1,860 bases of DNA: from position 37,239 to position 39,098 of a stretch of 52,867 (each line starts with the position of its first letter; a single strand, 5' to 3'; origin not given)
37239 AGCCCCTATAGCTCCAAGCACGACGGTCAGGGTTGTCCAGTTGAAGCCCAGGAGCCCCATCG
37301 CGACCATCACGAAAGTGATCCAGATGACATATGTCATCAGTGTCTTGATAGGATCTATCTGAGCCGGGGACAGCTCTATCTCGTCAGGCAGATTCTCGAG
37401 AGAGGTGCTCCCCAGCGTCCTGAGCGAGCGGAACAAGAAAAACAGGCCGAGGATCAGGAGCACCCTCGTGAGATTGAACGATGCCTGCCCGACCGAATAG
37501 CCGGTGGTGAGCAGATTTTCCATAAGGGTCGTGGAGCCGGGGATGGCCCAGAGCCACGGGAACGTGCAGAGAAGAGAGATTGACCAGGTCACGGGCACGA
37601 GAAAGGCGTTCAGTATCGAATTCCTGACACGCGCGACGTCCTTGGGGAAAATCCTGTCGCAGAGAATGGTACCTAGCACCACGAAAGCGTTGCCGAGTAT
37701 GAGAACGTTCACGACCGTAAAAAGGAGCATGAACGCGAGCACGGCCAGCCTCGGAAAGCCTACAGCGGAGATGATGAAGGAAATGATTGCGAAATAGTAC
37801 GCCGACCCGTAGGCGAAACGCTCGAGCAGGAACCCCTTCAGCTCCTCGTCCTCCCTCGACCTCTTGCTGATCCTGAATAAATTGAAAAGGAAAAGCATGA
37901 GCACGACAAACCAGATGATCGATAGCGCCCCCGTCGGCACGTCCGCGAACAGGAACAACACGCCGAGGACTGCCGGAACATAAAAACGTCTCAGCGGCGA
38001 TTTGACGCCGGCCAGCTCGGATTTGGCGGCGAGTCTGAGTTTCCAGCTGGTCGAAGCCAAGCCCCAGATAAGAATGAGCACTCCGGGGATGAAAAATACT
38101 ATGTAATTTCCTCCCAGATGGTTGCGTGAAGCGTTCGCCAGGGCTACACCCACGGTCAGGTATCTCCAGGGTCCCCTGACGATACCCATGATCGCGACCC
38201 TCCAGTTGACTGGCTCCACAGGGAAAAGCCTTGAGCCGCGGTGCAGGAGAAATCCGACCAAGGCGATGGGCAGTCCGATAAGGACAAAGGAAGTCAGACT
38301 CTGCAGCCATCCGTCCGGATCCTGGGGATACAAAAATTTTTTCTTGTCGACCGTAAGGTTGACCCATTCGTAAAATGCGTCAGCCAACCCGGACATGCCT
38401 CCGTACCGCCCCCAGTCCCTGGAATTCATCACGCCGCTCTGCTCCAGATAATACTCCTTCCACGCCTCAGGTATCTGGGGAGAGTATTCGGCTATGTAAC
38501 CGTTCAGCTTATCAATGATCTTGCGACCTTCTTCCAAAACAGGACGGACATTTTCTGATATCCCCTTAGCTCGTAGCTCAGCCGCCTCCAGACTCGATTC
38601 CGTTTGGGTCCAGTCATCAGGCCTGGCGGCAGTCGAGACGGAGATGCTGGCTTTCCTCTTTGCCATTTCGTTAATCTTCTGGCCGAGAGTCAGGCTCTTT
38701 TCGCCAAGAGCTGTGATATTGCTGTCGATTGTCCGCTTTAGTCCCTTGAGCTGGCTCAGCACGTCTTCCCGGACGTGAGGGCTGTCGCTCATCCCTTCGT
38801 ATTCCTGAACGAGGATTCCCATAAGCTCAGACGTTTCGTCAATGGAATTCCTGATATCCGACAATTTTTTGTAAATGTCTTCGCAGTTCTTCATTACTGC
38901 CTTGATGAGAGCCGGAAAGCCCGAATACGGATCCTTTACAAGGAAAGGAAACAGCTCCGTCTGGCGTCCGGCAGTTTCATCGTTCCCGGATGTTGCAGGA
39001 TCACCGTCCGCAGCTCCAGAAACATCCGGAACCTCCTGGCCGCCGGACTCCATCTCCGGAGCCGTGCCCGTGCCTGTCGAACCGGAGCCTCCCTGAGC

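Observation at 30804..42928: Four tandem, co-oriented giant MscS-family (MscK/MscM-class) channel paralogs: a candidate multi-channel module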

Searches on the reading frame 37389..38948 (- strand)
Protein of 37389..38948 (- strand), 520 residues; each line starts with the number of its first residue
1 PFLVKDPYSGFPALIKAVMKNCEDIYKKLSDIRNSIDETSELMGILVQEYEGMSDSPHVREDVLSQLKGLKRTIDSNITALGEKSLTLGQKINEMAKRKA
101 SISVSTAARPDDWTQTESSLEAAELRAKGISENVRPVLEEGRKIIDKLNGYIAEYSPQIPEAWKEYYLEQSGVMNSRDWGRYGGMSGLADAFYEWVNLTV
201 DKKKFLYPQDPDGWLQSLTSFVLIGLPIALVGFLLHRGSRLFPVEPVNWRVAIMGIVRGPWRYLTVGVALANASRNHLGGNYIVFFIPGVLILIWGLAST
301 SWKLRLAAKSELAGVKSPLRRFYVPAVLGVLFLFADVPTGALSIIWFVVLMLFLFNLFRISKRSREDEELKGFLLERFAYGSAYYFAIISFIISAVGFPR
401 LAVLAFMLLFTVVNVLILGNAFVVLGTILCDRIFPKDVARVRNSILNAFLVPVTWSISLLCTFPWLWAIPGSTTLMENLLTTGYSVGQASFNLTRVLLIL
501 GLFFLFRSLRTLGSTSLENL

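Call 30: find_homologous_proteins(query=A3, max_evalue=0.01)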
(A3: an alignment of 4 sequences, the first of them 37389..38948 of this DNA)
Query A3 (4 sequences) (520 aa, profile of the alignment): 18 proteins with E <= 0.01 among 8000 candidates.
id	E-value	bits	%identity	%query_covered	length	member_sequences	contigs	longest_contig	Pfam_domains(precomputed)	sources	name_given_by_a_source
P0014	5.4e-262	888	48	95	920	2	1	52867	PF00924.25,PF21082.3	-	-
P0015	5.2e-260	882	43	98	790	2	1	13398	PF21088.3,PF00924.25,PF21082.3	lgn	-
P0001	5.9e-260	882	100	100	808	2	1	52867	PF21088.3,PF00924.25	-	-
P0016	5.4e-232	789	46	99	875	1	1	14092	PF00924.25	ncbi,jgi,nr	ncbi:MAG: mechanosensitive ion channel [Deltaproteobacteria bacterium]|jgi:small-conductance mechano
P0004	5.4e-220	750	43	70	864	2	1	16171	PF00924.25,PF21082.3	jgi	jgi:small-conductance mechanosensitive channel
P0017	1.6e-215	735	54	94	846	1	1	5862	PF00924.25,PF21082.3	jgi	jgi:small-conductance mechanosensitive channel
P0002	4.7e-214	730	51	99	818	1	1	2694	PF00924.25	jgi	jgi:small-conductance mechanosensitive channel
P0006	2.0e-212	725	43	65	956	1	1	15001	PF00924.25,PF21082.3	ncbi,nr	ncbi:MAG: mechanosensitive ion channel, partial [Deltaproteobacteria bacterium]|nr:mechanosensitive 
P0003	1.8e-210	718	50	99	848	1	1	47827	PF00924.25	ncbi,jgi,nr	ncbi:MAG: mechanosensitive ion channel [Deltaproteobacteria bacterium]|jgi:small-conductance mechano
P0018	2.4e-210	718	51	99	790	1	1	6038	PF00924.25,PF21082.3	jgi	jgi:small-conductance mechanosensitive channel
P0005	4.7e-210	717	50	99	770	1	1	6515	PF00924.25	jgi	jgi:small-conductance mechanosensitive channel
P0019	3.5e-209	714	51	96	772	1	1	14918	PF00924.25,PF21082.3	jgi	jgi:small-conductance mechanosensitive channel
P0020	2.1e-208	711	51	99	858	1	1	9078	PF00924.25,PF21082.3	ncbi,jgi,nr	ncbi:MAG: mechanosensitive ion channel [Deltaproteobacteria bacterium]|jgi:small-conductance mechano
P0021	3.6e-197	674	43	93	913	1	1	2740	PF00924.25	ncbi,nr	ncbi:MAG: mechanosensitive ion channel family protein, partial [Deltaproteobacteria bacterium]|nr:me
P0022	6.0e-153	528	42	96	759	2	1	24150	PF00924.25,PF21082.3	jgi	jgi:small-conductance mechanosensitive channel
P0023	6.7e-152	525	40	95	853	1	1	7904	PF21088.3,PF00924.25,PF21082.3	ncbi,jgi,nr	ncbi:MAG: mechanosensitive ion channel [Deltaproteobacteria bacterium]|jgi:small-conductance mechano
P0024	5.9e-124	433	34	95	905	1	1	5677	PF21088.3,PF00924.25,PF21082.3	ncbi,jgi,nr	ncbi:MAG: mechanosensitive ion channel [Deltaproteobacteria bacterium]|jgi:small-conductance mechano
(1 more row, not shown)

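Call 31: find_encoding_contigs(protein=P0015, flank=10000, max_places=4)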
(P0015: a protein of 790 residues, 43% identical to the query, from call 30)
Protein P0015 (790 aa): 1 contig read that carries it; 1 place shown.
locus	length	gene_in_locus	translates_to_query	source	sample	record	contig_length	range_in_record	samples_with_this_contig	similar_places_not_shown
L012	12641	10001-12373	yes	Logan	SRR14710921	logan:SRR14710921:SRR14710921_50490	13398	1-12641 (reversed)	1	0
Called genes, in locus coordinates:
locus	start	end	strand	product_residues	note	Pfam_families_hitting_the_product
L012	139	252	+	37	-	-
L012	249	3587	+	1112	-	-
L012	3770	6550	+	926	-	PF21088:MS_channel_1st, PF00924:MS_channel_2nd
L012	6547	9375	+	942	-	PF00924:MS_channel_2nd, PF21082:MS_channel_3rd (faint)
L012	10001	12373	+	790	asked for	PF21088:MS_channel_1st, PF00924:MS_channel_2nd, PF21082:MS_channel_3rd (weak)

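Call 32: find_encoding_contigs(protein=P0022, flank=10000, max_places=3)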
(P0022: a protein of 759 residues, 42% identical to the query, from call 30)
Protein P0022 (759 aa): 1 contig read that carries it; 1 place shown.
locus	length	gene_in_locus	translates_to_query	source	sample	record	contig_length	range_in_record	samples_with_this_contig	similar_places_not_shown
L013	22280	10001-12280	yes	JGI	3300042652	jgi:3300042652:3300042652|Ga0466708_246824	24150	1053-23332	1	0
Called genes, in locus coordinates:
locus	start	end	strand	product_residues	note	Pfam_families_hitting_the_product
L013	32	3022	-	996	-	PF00069:Pkinase, PF07714:PK_Tyr_Ser-Thr, PF00069:Pkinase (weak), PF23414:Beta-prop_EML_2 (faint)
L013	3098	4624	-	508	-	PF00498:FHA, PF00069:Pkinase, PF07714:PK_Tyr_Ser-Thr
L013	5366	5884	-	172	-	PF05154:TM2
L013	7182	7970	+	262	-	-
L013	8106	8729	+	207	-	PF01066:CDP-OH_P_transf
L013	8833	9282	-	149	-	PF13240:Zn_Ribbon_1 (weak), PF05154:TM2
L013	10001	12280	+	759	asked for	PF00924:MS_channel_2nd, PF21082:MS_channel_3rd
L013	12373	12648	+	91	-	-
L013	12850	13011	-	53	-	-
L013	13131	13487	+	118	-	-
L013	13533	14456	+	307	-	-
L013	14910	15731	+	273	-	PF02899:Phage_int_SAM_1 (faint), PF00589:Phage_integrase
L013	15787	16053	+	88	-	-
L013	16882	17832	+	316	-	-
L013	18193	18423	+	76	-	-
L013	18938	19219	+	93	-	PF27070:HTH_Rpn_C (weak)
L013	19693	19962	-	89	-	PF13358:DDE_3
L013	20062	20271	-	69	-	-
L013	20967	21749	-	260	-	PF08843:AbiEii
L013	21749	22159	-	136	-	-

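Call 33: find_encoding_contigs(protein=P0023, flank=10000, max_places=3)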
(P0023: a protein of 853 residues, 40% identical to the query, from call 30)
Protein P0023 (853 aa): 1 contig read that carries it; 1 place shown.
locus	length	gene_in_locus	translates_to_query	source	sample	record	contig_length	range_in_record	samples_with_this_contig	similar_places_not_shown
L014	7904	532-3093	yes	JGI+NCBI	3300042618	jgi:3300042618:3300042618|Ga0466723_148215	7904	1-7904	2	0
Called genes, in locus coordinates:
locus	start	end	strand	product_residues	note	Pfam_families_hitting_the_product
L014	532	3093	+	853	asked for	PF21088:MS_channel_1st (weak), PF00924:MS_channel_2nd, PF21082:MS_channel_3rd (weak)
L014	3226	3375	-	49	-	-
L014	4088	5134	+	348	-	-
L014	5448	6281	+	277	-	PF13102:Phage_int_SAM_5, PF00589:Phage_integrase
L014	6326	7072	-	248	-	PF02342:TerD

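Call 49: search_protein_representatives(alignment_id=A3)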
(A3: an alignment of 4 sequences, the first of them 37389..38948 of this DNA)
Query: 4 sequences, 513 profile positions. Proteins with E-value up to 0.001 (for the whole library): 109; up to 1e-10: 86; up to 1e-30: 41. The best 109 are listed.
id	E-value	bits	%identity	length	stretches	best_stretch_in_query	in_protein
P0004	1.7e-220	749.6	-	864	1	4-513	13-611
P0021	1.1e-197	674.3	-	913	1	4-513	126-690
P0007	4.2e-149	514.1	-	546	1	216-513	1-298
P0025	1.6e-133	462.7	-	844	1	15-511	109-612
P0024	1.9e-124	432.8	-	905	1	6-513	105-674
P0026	4.5e-117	408.4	-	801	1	5-513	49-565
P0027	8.3e-117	407.5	-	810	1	29-512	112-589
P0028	3.4e-113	395.6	-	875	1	13-511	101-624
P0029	1.1e-111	390.7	-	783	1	17-513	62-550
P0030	2.2e-107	376.4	-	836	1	6-513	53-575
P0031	7.4e-107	374.7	-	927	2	302-512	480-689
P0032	7.8e-102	358.1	-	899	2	14-513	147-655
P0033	8.8e-101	354.7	-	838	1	15-513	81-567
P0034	1.1e-95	337.8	-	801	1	5-513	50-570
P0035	3.0e-94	333.1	-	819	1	5-513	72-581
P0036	2.0e-93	330.4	-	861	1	6-513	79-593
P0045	1.8e-77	277.7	-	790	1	8-513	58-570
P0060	5.9e-41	157.3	-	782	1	11-511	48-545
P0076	8.8e-26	107.2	-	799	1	5-513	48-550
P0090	2.1e-20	89.5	-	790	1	20-511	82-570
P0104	4.2e-12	62.1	-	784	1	10-513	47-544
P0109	4.3e-09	52.1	-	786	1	11-512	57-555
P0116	3.4e-06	42.6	-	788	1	9-512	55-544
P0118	7.0e-06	41.6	-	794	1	11-513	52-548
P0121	1.9e-05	40.1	-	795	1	5-501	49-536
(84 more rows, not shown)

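Call 50: search_protein_families(library=pfam, proteins=[P0025, P0030, P0045, P0060, P0076, P0090, P0104, P0109, P0116, P0121], max_evalue=0.1)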
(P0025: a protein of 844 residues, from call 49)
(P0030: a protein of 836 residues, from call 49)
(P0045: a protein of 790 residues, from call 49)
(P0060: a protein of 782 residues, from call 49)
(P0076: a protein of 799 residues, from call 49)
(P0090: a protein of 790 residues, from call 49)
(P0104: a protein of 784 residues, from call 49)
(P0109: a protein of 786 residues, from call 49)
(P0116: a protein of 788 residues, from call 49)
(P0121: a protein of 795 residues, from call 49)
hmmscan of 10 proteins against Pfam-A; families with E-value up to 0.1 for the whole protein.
P0025 (844 aa): 3 families
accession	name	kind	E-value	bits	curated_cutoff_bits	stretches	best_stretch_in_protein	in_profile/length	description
PF00924.24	MS_channel_2nd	-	2.8e-21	75.8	20.2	1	672-739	1-68/68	Mechanosensitive ion channel, beta-domain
PF21088.3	MS_channel_1st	-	3.7e-06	27.2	23.1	1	631-671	2-42/42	Mechanosensitive ion channel, transmembrane helices 2/3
PF21082.3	MS_channel_3rd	-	5.5e-05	23.9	21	1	755-829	10-88/88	Mechanosensitive ion channel MscS, C-terminal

P0030 (836 aa): 4 families
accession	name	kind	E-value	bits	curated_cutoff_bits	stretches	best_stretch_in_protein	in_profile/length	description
PF00924.24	MS_channel_2nd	-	3.8e-21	75.4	20.2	1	634-701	1-68/68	Mechanosensitive ion channel, beta-domain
PF21082.3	MS_channel_3rd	-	8.8e-17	61.8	21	1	712-791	5-88/88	Mechanosensitive ion channel MscS, C-terminal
PF21088.3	MS_channel_1st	-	2.8e-06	27.7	23.1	1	593-633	2-42/42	Mechanosensitive ion channel, transmembrane helices 2/3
PF02102.21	Peptidase_M35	-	0.052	12.9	27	1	143-211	176-243/352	Deuterolysin metalloprotease (M35) family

P0045 (790 aa): 5 families
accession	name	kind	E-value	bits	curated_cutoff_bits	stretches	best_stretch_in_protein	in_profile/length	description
PF00924.24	MS_channel_2nd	-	3.6e-21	75.5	20.2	1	629-696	1-68/68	Mechanosensitive ion channel, beta-domain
PF21088.3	MS_channel_1st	-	1e-07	32.3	23.1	1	589-628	3-42/42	Mechanosensitive ion channel, transmembrane helices 2/3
PF17045.10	CEP63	-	0.013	15.7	33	1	56-220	53-212/263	Centrosomal protein of 63 kDa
PF05557.18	MAD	-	0.041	12.7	30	1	53-210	35-192/661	Mitotic checkpoint protein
PF02725.20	Paramyxo_NS_C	-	0.054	13.8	27.8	0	71-149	15-95/178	Non-structural protein C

P0060 (782 aa): 3 families
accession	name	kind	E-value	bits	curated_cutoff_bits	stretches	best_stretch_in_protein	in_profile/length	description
PF00924.24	MS_channel_2nd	-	5.4e-20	71.7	20.2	1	606-673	1-68/68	Mechanosensitive ion channel, beta-domain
PF21082.3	MS_channel_3rd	-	3.2e-12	47.1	21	1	682-762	3-88/88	Mechanosensitive ion channel MscS, C-terminal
PF21088.3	MS_channel_1st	-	0.00011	22.5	23.1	1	566-605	3-42/42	Mechanosensitive ion channel, transmembrane helices 2/3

P0076 (799 aa): 4 families
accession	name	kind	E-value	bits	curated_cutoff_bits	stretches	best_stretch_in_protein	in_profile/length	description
PF00924.24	MS_channel_2nd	-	5.4e-19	68.5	20.2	1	610-676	2-68/68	Mechanosensitive ion channel, beta-domain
PF21082.3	MS_channel_3rd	-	1.8e-17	63.9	21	1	685-766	3-88/88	Mechanosensitive ion channel MscS, C-terminal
PF21088.3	MS_channel_1st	-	0.0067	16.9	23.1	1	570-608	4-42/42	Mechanosensitive ion channel, transmembrane helices 2/3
PF07889.17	DUF1664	-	0.027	15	34.6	0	160-205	52-97/124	Protein of unknown function (DUF1664)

P0090 (790 aa): 3 families
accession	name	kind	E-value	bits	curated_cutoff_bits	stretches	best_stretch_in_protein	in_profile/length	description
PF00924.24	MS_channel_2nd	-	8.5e-18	64.7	20.2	1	631-698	1-68/68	Mechanosensitive ion channel, beta-domain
PF21082.3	MS_channel_3rd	-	9.2e-13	48.9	21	1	707-788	3-88/88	Mechanosensitive ion channel MscS, C-terminal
PF21088.3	MS_channel_1st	-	0.00059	20.2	23.1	1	592-630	4-42/42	Mechanosensitive ion channel, transmembrane helices 2/3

P0104 (784 aa): 4 families
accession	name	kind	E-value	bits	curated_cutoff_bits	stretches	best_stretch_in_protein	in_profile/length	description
PF21082.3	MS_channel_3rd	-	4.9e-21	75.4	21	1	678-759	3-88/88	Mechanosensitive ion channel MscS, C-terminal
PF00924.24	MS_channel_2nd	-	6.9e-16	58.6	20.2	1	602-668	1-67/68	Mechanosensitive ion channel, beta-domain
PF21088.3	MS_channel_1st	-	0.002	18.5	23.1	1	562-601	3-42/42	Mechanosensitive ion channel, transmembrane helices 2/3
PF04245.18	NA37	-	0.037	13.8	24.6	1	54-202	115-274/325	37-kD nucleoid-associated bacterial protein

P0109 (786 aa): 2 families
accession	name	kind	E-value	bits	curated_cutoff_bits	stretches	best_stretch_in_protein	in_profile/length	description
PF00924.24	MS_channel_2nd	-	1.2e-15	57.8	20.2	1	613-679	1-67/68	Mechanosensitive ion channel, beta-domain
PF21082.3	MS_channel_3rd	-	1.4e-15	57.9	21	1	689-769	3-88/88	Mechanosensitive ion channel MscS, C-terminal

P0116 (788 aa): 3 families
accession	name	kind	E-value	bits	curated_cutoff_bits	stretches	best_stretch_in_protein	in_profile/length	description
PF00924.24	MS_channel_2nd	-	2.7e-20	72.7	20.2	1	605-672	1-68/68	Mechanosensitive ion channel, beta-domain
PF21082.3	MS_channel_3rd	-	2.9e-13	50.5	21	1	681-762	3-88/88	Mechanosensitive ion channel MscS, C-terminal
PF21088.3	MS_channel_1st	-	0.008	16.6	23.1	1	566-604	4-42/42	Mechanosensitive ion channel, transmembrane helices 2/3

P0121 (795 aa): 8 families
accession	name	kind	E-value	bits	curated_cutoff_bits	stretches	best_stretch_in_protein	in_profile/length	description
PF21082.3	MS_channel_3rd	-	2.8e-18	66.5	21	1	683-763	3-88/88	Mechanosensitive ion channel MscS, C-terminal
PF00924.24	MS_channel_2nd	-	6.2e-18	65.1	20.2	1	608-674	2-68/68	Mechanosensitive ion channel, beta-domain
PF07889.17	DUF1664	-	0.00026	21.5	34.6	0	106-182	38-111/124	Protein of unknown function (DUF1664)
PF21088.3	MS_channel_1st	-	0.00065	20.1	23.1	1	565-606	1-42/42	Mechanosensitive ion channel, transmembrane helices 2/3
PF03105.24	SPX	-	0.00076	20.1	27.8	1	38-170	123-257/340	SPX domain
PF25764.1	KIF21A_4th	-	0.0049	17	33.1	0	48-118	37-113/183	KIF21A-like domain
PF17045.10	CEP63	-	0.015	15.6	33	0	110-190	29-106/263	Centrosomal protein of 63 kDa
PF06160.17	EzrA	-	0.022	13.5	39.6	1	48-213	196-360/557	Septation ring formation regulator, EzrA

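Call 64: find_homologous_proteins(query=A5, max_evalue=0.00001)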
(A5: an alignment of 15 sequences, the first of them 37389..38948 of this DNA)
Query A5 (15 sequences) (520 aa, profile of the alignment): 18 proteins with E <= 0.00001 among 8000 candidates.
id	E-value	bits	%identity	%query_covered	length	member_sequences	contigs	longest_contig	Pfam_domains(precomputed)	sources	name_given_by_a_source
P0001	1.4e-180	619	100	100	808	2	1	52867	PF21088.3,PF00924.25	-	-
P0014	3.8e-176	605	48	95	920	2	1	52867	PF00924.25,PF21082.3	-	-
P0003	4.8e-173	595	50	99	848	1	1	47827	PF00924.25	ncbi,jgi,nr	ncbi:MAG: mechanosensitive ion channel [Deltaproteobacteria bacterium]|jgi:small-conductance mechano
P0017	1.2e-172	593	54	94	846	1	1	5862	PF00924.25,PF21082.3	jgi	jgi:small-conductance mechanosensitive channel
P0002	1.5e-171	590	51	99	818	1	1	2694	PF00924.25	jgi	jgi:small-conductance mechanosensitive channel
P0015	1.8e-171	589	43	98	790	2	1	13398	PF21088.3,PF00924.25,PF21082.3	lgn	-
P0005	3.5e-170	585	50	99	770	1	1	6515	PF00924.25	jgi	jgi:small-conductance mechanosensitive channel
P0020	7.0e-168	577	51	99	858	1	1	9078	PF00924.25,PF21082.3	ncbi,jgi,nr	ncbi:MAG: mechanosensitive ion channel [Deltaproteobacteria bacterium]|jgi:small-conductance mechano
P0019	8.2e-168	577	51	96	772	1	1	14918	PF00924.25,PF21082.3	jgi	jgi:small-conductance mechanosensitive channel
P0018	1.5e-167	576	51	99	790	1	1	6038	PF00924.25,PF21082.3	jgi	jgi:small-conductance mechanosensitive channel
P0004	9.5e-167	574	43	70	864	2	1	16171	PF00924.25,PF21082.3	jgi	jgi:small-conductance mechanosensitive channel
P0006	5.2e-161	555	43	65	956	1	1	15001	PF00924.25,PF21082.3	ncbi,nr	ncbi:MAG: mechanosensitive ion channel, partial [Deltaproteobacteria bacterium]|nr:mechanosensitive 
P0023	4.3e-160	552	40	95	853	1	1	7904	PF21088.3,PF00924.25,PF21082.3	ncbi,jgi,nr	ncbi:MAG: mechanosensitive ion channel [Deltaproteobacteria bacterium]|jgi:small-conductance mechano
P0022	3.4e-155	536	42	96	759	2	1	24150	PF00924.25,PF21082.3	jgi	jgi:small-conductance mechanosensitive channel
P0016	1.5e-154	533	46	99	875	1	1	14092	PF00924.25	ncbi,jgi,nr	ncbi:MAG: mechanosensitive ion channel [Deltaproteobacteria bacterium]|jgi:small-conductance mechano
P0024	1.1e-129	451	34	95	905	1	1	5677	PF21088.3,PF00924.25,PF21082.3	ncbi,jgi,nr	ncbi:MAG: mechanosensitive ion channel [Deltaproteobacteria bacterium]|jgi:small-conductance mechano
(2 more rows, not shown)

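Call 65: list_cluster_members(proteins=[P0025, P0030, P0036, P0045, P0060, P0076, P0090, P0104, P0116, P0118])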
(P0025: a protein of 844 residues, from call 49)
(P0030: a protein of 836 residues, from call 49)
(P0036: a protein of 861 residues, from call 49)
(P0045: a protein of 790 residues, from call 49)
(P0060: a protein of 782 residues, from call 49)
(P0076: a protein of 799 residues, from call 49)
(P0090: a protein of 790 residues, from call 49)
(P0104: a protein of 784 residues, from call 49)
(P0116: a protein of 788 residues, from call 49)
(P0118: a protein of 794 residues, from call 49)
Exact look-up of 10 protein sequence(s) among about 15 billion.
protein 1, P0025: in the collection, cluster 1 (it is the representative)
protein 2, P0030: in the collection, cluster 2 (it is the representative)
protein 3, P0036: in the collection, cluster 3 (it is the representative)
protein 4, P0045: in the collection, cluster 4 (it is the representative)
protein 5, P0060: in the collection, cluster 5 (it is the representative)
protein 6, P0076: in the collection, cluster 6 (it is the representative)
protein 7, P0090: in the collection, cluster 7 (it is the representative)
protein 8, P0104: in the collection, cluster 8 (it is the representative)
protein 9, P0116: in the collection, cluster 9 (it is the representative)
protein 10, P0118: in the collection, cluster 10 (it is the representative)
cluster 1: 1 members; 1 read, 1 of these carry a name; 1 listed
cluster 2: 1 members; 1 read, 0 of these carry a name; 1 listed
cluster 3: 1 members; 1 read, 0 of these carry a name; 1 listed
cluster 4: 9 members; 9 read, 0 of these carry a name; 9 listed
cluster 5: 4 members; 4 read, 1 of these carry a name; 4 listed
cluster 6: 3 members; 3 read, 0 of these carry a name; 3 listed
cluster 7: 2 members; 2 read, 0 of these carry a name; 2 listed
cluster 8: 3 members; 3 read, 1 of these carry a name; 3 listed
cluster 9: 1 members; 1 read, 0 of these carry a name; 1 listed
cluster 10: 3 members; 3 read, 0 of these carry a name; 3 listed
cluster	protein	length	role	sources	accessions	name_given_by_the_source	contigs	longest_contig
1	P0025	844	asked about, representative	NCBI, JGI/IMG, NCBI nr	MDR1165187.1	MAG: mechanosensitive ion channel family protein [Deltaproteobacteria bacterium] | small-conductance mechanosensitive channel | mechanosensitive ion channel family protein [Deltaproteobacteria bacterium]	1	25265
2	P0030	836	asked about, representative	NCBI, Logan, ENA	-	-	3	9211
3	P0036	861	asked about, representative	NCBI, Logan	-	-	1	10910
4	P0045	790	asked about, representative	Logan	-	-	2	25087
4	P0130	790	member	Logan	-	-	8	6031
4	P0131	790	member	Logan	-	-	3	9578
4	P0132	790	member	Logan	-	-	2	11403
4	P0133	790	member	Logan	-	-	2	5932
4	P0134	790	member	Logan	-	-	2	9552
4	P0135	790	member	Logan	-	-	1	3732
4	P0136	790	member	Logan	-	-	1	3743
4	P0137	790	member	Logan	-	-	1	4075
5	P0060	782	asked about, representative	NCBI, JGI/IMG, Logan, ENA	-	-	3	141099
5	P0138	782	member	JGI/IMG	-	small-conductance mechanosensitive channel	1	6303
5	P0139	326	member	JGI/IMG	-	-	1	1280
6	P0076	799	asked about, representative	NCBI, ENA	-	-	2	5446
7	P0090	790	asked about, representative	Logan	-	-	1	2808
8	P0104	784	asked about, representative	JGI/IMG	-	-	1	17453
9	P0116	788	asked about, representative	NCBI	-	-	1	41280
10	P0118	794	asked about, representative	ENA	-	-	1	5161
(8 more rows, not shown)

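Call 66: find_encoding_contigs(protein=P0025, flank=10000, max_places=2)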
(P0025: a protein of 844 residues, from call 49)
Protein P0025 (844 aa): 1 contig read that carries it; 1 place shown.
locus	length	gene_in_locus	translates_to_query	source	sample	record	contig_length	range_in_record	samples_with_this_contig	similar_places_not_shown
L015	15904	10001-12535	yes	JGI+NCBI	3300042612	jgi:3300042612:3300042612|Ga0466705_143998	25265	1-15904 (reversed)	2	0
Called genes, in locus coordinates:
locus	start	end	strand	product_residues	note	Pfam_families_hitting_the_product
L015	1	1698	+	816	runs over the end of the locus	PF01636:APH (faint), PF07714:PK_Tyr_Ser-Thr, PF00069:Pkinase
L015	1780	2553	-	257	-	PF13489:Methyltransf_23, PF13847:Methyltransf_31 (weak), PF08241:Methyltransf_11 (weak), PF08242:Methyltransf_12 (weak), PF13649:Methyltransf_25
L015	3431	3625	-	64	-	-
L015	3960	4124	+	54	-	-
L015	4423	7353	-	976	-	PF00069:Pkinase, PF07714:PK_Tyr_Ser-Thr, PF07719:TPR_2 (faint), PF00400:WD40 (faint), PF23381:Beta-prop_IFT122_1st (faint), PF23414:Beta-prop_EML_2 (faint)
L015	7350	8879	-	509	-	PF00498:FHA, PF00069:Pkinase, PF07714:PK_Tyr_Ser-Thr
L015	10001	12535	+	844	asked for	PF21088:MS_channel_1st (weak), PF00924:MS_channel_2nd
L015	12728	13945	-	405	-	-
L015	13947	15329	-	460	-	PF03062:MBOAT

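Call 67: find_encoding_contigs(protein=P0024, flank=10000, max_places=2)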
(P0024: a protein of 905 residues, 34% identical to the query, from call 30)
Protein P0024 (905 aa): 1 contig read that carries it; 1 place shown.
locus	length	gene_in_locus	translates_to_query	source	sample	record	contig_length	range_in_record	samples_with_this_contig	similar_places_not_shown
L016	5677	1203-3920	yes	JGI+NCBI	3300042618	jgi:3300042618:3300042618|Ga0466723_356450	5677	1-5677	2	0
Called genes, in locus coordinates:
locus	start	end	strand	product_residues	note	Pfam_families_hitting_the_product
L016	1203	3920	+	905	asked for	PF21088:MS_channel_1st (weak), PF00924:MS_channel_2nd, PF21082:MS_channel_3rd (weak)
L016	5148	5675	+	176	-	?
